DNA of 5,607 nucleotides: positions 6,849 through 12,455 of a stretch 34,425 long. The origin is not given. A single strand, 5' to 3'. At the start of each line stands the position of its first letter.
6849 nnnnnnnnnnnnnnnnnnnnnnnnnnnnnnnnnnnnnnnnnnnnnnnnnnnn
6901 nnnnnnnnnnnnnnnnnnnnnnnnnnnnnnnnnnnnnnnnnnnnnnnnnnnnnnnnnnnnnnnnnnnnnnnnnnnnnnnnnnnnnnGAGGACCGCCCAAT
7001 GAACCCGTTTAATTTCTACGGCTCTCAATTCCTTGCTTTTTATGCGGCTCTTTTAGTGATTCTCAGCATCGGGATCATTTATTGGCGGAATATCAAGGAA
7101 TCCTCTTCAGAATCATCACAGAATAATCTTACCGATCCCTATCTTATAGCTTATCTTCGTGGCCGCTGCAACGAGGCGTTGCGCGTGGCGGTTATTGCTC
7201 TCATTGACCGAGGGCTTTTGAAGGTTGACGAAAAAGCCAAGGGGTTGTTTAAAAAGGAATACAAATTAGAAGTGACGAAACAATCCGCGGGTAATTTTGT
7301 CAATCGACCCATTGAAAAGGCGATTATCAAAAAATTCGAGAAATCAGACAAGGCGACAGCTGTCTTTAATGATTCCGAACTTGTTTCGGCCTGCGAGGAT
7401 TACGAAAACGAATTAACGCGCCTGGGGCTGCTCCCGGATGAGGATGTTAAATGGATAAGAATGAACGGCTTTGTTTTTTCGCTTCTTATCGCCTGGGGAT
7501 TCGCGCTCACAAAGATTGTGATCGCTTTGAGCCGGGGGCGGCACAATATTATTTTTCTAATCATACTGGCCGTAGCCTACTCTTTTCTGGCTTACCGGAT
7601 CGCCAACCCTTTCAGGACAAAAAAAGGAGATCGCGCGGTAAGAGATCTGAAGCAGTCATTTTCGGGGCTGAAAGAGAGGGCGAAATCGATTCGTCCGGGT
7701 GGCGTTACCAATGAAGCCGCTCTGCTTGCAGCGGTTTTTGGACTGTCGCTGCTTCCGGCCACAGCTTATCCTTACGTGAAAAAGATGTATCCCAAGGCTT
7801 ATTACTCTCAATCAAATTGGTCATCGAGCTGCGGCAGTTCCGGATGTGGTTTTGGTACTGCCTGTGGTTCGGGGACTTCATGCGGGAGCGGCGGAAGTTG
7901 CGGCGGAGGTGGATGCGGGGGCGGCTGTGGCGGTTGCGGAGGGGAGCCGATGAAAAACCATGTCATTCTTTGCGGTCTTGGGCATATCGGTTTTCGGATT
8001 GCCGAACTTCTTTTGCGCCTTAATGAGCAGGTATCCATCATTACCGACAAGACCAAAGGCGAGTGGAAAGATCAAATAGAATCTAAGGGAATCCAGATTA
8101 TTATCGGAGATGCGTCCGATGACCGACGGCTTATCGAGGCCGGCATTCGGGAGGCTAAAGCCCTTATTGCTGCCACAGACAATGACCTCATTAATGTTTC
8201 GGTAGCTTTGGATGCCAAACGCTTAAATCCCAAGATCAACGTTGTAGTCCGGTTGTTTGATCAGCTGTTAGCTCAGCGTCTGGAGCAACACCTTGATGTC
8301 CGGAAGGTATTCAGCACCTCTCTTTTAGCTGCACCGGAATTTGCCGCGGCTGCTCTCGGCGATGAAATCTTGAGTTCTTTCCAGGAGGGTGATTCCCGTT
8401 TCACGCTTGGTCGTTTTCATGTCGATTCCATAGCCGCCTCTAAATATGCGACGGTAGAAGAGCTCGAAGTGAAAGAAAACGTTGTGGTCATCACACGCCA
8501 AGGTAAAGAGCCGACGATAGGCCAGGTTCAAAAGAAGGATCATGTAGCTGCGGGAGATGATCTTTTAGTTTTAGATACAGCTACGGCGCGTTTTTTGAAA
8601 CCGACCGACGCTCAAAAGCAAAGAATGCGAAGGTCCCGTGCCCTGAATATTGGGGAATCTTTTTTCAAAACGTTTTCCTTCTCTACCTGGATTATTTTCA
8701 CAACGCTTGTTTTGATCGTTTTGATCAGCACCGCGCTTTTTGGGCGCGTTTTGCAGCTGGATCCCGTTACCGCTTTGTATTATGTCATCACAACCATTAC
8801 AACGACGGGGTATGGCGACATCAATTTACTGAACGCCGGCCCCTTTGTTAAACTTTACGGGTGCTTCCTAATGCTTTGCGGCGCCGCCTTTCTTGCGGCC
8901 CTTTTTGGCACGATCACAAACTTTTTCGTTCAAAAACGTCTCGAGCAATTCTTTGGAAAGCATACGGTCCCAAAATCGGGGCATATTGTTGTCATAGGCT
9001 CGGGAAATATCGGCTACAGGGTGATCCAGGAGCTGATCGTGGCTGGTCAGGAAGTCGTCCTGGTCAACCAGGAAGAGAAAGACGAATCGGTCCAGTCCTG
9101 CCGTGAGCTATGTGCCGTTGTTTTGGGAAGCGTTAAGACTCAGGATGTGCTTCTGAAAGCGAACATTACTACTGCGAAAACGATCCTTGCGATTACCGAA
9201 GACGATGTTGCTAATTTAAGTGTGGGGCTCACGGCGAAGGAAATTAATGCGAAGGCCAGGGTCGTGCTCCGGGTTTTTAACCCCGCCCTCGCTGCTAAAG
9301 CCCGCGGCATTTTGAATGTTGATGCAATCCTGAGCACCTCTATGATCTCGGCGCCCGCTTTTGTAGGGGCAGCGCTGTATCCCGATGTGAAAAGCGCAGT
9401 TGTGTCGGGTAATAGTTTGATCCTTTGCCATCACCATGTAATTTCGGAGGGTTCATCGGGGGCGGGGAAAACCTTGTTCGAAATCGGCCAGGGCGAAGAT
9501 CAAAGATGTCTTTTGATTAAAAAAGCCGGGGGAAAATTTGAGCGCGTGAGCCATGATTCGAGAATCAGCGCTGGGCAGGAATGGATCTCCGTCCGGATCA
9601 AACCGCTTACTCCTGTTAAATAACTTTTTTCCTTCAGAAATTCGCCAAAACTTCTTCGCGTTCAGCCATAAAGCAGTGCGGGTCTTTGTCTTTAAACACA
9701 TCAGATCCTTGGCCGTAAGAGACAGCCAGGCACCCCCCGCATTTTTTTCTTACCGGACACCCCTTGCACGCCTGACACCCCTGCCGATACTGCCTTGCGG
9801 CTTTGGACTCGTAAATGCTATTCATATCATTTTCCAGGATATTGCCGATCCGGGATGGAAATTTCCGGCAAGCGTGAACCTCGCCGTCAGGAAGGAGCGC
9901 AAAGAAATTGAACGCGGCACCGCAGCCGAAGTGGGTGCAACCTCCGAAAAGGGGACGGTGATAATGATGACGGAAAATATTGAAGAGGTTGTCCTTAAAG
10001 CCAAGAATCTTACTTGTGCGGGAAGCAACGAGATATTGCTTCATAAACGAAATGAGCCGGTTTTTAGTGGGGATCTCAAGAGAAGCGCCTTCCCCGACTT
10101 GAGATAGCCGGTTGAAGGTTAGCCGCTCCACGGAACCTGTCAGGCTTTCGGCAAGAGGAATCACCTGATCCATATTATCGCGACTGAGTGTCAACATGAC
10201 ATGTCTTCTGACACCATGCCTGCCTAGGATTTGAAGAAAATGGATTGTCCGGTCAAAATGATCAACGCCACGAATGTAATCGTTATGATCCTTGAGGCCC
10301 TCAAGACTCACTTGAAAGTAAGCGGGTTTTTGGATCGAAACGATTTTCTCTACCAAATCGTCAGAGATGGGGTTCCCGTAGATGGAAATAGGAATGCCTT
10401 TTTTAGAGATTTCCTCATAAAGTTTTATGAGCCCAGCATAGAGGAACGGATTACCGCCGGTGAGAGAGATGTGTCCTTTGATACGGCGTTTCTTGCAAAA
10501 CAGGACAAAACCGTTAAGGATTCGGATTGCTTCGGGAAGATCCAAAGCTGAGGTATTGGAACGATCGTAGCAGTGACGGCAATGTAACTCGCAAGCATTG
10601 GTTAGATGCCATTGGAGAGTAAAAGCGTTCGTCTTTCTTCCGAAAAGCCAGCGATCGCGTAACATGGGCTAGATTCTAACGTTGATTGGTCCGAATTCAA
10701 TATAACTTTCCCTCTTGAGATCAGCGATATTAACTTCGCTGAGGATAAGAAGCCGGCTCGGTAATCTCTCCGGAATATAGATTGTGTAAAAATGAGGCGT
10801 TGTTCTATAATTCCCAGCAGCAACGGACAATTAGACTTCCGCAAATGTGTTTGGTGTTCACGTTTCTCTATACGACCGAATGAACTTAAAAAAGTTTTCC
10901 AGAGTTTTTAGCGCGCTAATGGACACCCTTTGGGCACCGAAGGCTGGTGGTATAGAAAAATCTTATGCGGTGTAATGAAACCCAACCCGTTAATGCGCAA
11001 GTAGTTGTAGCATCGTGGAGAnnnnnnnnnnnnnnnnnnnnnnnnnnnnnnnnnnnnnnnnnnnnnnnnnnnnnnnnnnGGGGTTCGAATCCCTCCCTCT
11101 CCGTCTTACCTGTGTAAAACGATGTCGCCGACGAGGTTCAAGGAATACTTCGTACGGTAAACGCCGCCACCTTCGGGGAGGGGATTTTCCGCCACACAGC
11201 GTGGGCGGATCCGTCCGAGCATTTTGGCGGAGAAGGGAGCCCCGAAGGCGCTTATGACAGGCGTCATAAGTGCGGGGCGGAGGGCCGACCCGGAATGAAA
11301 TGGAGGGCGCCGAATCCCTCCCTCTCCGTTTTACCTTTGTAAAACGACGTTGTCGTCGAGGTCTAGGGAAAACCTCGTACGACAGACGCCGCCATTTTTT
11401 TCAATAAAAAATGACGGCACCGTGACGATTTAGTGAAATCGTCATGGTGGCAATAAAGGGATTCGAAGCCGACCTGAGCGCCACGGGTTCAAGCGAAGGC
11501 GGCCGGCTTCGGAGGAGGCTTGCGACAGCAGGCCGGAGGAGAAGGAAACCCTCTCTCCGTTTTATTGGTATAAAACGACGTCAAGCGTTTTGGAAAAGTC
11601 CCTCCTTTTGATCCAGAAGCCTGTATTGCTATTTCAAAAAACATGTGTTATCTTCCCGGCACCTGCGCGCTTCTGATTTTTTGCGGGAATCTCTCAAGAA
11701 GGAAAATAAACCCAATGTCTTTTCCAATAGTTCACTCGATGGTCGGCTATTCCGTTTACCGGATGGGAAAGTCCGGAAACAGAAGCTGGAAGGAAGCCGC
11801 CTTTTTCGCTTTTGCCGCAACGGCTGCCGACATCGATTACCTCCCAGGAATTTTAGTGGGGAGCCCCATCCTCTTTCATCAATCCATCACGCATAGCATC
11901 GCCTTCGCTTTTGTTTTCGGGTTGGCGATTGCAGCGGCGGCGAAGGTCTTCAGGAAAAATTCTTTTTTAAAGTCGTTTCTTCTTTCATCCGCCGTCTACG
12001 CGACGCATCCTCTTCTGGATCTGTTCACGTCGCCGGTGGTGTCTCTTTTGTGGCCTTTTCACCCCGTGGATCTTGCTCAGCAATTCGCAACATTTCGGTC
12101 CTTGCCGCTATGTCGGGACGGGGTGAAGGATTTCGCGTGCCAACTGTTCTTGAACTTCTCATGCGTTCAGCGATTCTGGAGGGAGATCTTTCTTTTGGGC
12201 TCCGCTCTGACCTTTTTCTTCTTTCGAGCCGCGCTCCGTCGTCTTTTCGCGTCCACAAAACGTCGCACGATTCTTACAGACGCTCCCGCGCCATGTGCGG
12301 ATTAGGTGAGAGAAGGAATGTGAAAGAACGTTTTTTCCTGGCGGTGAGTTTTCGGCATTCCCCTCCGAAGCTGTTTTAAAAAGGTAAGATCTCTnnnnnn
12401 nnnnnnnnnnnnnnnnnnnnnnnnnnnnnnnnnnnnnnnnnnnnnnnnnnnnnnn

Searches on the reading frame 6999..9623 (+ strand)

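Call 12: search_protein_families(library=pfam, proteins=[window:6999-9623:+], max_evalue=0.001)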
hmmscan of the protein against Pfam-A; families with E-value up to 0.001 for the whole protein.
window:6999-9623:+ (874 aa): 9 families
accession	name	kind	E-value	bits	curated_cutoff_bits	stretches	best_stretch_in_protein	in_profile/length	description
PF02254.24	TrkA_N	-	4.8e-36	124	23.8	2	322-439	1-115/116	TrkA-N domain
PF13241.12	NAD_binding_7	-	1.1e-09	39.2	22.1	2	661-748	8-84/104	Putative NAD(P)-binding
PF07885.22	Ion_trans_2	-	2.4e-08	34.2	22.5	1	571-644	3-78/79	Ion channel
PF03807.23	F420_oxidored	-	6.2e-06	27.2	21.6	0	663-721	2-46/94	NADP oxidoreductase coenzyme F420-dependent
PF22614.2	Slo-like_RCK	-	1.9e-05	24.7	24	0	318-396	2-89/119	Calcium-activated potassium channel slowpoke-like RCK domain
PF20990.2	DUF2207_C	-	3.2e-05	24.2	33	1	58-216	28-202/247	Predicted membrane protein (DUF2207) C-terminal domain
PF02826.25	2-Hacid_dh_C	-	0.00013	21.8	25.1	0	661-700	37-77/178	D-isomer specific 2-hydroxyacid dehydrogenase, NAD binding domain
PF05368.20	NmrA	-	0.0003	20.9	27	0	323-399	7-85/298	NmrA-like family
PF21799.2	MurD-like_N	-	0.00093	19.9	27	0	662-722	2-61/88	Mur ligase MurD-like, N-terminal domain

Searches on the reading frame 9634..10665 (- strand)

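Call 12: search_protein_families(library=pfam, proteins=[window:9634-10665:-], max_evalue=0.001)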
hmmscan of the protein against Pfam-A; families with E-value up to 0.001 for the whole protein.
window:9634-10665:- (343 aa): 2 families
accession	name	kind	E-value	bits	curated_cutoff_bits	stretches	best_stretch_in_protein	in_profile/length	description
PF04055.27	Radical_SAM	-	4.7e-15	56.6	29.5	1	21-173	3-164/166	Radical SAM superfamily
PF13186.11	SPASM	-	1.9e-07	31.7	21.5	1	248-304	1-67/67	Iron-sulfur cluster-binding domain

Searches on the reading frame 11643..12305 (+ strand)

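Call 12: search_protein_families(library=pfam, proteins=[window:11643-12305:+], max_evalue=0.001)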
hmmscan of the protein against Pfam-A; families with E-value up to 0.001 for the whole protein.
window:11643-12305:+ (220 aa): 1 family
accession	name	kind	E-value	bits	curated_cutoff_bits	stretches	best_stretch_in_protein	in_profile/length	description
PF04307.19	YdjM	-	1.7e-16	60.7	29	1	30-153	5-135/176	YdjM inner membrane protein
